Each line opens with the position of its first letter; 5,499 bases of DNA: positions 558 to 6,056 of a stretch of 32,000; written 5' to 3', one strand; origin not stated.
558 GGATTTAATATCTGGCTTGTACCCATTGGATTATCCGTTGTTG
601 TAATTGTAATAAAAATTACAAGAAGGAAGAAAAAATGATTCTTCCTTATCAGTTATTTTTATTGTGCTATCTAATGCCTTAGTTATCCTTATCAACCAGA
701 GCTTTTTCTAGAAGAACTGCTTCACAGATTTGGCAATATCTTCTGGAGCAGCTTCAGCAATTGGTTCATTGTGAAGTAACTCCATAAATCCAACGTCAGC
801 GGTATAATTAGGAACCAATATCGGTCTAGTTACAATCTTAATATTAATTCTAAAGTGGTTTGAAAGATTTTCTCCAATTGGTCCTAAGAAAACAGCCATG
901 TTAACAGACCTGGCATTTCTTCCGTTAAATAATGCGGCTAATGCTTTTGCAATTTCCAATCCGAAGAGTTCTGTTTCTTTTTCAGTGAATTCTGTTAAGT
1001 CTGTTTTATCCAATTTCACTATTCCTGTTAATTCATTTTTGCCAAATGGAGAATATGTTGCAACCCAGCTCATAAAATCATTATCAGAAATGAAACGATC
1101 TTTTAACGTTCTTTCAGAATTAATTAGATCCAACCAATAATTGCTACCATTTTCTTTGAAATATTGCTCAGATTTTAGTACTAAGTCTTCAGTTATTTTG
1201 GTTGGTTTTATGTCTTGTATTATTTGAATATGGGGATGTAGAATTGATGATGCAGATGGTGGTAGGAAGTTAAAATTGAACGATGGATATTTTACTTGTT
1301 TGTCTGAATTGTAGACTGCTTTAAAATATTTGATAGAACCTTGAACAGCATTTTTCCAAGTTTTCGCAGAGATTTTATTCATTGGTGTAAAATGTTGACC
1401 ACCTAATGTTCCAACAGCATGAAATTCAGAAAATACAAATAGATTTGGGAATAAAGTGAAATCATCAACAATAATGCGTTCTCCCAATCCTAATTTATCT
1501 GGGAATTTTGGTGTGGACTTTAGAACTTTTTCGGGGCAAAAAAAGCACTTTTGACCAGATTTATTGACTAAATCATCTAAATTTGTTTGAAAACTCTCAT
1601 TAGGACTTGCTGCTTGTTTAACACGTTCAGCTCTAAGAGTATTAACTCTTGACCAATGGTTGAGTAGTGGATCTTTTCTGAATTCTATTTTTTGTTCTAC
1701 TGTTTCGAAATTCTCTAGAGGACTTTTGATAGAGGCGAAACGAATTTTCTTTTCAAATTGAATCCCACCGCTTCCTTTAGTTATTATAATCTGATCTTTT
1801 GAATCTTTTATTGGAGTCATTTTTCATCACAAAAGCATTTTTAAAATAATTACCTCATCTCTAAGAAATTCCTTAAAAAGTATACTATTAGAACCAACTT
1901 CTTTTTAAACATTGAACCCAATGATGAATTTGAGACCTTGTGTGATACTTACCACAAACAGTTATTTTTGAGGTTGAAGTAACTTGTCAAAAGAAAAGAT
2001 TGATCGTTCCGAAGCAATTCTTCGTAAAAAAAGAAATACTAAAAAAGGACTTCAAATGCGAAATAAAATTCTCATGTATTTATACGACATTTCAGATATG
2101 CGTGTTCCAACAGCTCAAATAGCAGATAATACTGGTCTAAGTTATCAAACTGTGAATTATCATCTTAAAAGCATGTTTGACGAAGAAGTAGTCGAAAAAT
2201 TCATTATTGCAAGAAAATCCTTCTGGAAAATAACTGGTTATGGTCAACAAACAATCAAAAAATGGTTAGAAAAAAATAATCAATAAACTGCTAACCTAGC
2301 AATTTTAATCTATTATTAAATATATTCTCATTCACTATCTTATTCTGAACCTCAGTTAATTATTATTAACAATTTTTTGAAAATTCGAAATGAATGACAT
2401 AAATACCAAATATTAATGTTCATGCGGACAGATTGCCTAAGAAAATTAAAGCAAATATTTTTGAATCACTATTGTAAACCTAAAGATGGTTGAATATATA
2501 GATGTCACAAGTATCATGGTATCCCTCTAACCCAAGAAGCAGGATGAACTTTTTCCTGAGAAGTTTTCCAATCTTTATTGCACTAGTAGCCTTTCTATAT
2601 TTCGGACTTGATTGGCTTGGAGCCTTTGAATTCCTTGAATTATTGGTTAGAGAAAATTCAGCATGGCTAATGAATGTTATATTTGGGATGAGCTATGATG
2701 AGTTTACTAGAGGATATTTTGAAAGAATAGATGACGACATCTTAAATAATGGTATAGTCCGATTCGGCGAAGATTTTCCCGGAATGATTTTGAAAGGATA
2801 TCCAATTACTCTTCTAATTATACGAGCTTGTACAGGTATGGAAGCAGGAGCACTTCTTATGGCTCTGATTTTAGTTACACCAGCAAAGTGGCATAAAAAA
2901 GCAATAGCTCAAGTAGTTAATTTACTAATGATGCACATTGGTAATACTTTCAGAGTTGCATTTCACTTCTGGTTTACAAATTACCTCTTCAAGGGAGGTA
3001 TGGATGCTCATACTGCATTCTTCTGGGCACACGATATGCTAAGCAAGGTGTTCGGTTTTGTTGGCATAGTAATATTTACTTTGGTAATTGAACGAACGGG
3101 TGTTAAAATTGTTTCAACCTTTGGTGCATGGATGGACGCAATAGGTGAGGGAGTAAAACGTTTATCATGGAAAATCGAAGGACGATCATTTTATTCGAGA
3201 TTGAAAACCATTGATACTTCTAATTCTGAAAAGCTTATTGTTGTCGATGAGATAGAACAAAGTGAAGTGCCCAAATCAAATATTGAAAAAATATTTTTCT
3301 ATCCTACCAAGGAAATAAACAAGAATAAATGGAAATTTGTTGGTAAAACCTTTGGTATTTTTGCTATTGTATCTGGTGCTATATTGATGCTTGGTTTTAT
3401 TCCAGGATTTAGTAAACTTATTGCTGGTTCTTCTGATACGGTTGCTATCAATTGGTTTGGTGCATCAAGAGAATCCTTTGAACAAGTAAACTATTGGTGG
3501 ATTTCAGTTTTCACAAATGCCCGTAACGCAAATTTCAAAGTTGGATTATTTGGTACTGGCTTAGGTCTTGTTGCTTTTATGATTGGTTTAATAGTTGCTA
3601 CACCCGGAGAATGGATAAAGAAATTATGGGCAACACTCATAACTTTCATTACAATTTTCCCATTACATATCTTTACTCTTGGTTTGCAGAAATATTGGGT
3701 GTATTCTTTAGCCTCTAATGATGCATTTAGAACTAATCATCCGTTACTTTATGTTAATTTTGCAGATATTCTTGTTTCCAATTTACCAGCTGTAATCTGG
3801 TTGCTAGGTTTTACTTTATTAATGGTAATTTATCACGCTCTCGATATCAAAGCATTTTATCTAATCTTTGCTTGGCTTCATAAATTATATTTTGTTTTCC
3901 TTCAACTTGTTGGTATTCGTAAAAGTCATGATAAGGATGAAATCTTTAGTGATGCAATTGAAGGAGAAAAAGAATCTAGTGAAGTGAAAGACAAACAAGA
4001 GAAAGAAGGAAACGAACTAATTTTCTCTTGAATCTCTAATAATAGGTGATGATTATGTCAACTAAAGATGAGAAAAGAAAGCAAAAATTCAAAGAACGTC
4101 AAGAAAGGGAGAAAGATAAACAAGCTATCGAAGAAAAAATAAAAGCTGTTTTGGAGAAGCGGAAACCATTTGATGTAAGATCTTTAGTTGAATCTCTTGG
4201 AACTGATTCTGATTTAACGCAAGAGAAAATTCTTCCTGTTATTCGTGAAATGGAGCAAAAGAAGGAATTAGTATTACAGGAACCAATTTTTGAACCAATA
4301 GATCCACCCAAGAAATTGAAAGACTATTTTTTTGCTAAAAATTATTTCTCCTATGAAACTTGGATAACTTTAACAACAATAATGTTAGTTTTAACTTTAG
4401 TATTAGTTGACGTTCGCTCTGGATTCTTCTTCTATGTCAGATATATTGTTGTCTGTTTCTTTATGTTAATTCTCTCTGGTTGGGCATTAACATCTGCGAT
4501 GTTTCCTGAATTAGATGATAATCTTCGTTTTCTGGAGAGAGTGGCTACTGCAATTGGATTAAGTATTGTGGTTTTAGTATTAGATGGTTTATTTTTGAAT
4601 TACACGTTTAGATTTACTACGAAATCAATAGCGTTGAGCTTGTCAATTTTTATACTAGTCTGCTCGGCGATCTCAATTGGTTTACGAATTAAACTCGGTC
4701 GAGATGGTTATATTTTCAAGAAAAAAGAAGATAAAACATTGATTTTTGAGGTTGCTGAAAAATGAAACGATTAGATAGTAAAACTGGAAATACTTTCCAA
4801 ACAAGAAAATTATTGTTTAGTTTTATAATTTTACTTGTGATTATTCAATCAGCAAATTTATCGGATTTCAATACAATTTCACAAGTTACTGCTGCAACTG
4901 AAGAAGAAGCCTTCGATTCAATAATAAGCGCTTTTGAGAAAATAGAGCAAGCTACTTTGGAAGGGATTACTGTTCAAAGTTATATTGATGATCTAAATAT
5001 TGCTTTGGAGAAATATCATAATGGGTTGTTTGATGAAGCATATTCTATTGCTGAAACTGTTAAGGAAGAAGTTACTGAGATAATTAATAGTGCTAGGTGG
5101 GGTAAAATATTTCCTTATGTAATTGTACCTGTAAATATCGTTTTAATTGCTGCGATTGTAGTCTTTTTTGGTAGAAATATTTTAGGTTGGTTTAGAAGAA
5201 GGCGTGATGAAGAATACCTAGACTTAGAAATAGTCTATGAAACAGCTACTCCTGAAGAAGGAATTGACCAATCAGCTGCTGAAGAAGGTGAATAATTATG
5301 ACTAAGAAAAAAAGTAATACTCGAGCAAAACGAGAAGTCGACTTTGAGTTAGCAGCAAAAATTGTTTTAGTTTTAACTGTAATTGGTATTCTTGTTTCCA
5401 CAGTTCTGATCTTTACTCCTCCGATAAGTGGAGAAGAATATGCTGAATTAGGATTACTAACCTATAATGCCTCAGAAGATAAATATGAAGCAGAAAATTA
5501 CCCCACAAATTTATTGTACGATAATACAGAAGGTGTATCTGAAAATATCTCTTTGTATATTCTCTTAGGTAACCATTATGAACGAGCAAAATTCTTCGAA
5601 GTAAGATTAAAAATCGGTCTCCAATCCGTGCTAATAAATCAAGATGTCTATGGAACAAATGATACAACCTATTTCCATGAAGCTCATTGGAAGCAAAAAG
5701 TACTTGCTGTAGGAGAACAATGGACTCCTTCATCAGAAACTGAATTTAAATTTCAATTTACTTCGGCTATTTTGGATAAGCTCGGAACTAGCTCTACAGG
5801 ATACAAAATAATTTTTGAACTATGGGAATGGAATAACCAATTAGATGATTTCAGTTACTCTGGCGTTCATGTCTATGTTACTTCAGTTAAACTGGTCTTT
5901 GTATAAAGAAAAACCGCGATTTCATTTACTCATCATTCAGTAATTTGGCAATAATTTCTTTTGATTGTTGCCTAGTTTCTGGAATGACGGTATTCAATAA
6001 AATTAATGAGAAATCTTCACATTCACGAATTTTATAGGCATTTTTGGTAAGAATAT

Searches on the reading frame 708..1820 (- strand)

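Call 13: search_protein_families(library=ncbifam, proteins=[window:708-1820:-], max_evalue=0.001)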
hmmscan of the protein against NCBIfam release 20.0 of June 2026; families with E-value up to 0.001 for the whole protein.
window:708-1820:- (370 aa): 2 families
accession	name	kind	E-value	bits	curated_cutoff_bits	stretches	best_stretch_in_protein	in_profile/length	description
NF008724.0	PRK11720.1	equivalog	6.8e-06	25.4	448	0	192-285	161-254/348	UDP-glucose--hexose-1-phosphate uridylyltransferase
TIGR00209.1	galT_1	equivalog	1.3e-05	24.3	102.1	0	191-287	161-257/349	galactose-1-phosphate uridylyltransferase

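Call 14: search_protein_families(library=pfam, proteins=[window:708-1820:-], max_evalue=0.001)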
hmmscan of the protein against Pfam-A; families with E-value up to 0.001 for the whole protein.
window:708-1820:- (370 aa): 0 families

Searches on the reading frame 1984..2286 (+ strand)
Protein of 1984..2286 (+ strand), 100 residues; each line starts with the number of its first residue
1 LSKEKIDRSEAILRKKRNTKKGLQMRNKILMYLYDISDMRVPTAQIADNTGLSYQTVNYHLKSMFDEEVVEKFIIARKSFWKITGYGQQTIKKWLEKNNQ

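Call 13: search_protein_families(library=ncbifam, proteins=[window:1984-2286:+], max_evalue=0.001)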
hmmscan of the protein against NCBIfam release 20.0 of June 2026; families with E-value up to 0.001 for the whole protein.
window:1984-2286:+ (100 aa): 0 families

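Call 14: search_protein_families(library=pfam, proteins=[window:1984-2286:+], max_evalue=0.001)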
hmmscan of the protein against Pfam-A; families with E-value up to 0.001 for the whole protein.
window:1984-2286:+ (100 aa): 3 families
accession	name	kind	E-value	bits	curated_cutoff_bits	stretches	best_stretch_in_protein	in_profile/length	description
PF13412.12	HTH_24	-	5.8e-05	23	21.9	1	38-70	15-47/48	Winged helix-turn-helix DNA-binding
PF04703.18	FaeA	-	0.00013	22.7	20.7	1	25-77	1-52/62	FaeA-like protein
PF01022.26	HTH_5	-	0.0004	20.6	22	1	26-72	4-47/47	Bacterial regulatory protein, arsR family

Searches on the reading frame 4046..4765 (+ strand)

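Call 13: search_protein_families(library=ncbifam, proteins=[window:4046-4765:+], max_evalue=0.001)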
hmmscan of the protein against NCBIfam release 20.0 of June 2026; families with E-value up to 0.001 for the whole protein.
window:4046-4765:+ (239 aa): 0 families

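Call 14: search_protein_families(library=pfam, proteins=[window:4046-4765:+], max_evalue=0.001)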
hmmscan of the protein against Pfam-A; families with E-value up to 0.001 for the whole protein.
window:4046-4765:+ (239 aa): 1 family
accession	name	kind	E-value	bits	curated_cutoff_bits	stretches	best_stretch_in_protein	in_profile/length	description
PF07760.16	DUF1616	-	3.1e-13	50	31.6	1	111-217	5-120/307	Protein of unknown function (DUF1616)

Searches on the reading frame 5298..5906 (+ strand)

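Call 13: search_protein_families(library=ncbifam, proteins=[window:5298-5906:+], max_evalue=0.001)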
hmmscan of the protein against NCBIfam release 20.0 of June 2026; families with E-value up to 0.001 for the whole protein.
window:5298-5906:+ (202 aa): 0 families

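Call 14: search_protein_families(library=pfam, proteins=[window:5298-5906:+], max_evalue=0.001)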
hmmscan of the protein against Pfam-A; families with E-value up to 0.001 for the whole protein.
window:5298-5906:+ (202 aa): 1 family
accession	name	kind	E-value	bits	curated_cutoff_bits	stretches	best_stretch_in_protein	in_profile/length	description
PF07760.16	DUF1616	-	2.1e-08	34.2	31.6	1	14-152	148-271/307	Protein of unknown function (DUF1616)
